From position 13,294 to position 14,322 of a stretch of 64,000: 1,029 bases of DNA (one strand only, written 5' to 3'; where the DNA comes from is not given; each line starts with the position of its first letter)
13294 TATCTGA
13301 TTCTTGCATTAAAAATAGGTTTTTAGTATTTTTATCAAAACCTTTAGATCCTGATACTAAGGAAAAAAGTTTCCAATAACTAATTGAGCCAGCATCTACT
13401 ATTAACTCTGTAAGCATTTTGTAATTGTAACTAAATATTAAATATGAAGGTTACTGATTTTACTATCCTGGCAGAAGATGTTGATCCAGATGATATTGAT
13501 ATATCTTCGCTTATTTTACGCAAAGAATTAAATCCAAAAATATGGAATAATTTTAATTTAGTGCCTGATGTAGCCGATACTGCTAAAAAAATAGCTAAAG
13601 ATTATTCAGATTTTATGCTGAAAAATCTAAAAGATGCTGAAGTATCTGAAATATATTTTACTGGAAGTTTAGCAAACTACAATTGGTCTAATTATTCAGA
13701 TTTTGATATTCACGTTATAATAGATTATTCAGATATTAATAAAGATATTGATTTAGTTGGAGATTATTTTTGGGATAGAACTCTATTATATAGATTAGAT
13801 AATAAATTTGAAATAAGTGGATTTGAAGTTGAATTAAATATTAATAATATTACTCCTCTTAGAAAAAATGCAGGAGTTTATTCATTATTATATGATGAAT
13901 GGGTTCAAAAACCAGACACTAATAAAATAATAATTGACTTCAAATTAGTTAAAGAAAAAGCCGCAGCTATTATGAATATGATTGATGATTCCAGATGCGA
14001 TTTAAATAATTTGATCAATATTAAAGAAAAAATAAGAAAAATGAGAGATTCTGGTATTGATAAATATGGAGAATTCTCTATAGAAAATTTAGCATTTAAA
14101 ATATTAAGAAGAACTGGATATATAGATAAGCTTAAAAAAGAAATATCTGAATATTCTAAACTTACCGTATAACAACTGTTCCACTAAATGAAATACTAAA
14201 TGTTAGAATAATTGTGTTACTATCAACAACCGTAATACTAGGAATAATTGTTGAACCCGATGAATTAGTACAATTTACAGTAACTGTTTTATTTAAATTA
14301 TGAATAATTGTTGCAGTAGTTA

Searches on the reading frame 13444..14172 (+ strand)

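Call 54: search_protein_families(library=pfam, proteins=[window:13444-14172:+], max_evalue=0.01)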
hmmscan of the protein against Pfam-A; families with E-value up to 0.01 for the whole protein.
window:13444-14172:+ (242 aa): 2 families
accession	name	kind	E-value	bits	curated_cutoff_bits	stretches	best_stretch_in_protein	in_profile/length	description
PF20879.2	SidM_N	-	0.00024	20.9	27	1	57-100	49-93/285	SidM, N-terminal domain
PF01909.29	NTP_transf_2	-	0.0041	17.9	21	0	61-96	7-43/93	Nucleotidyltransferase domain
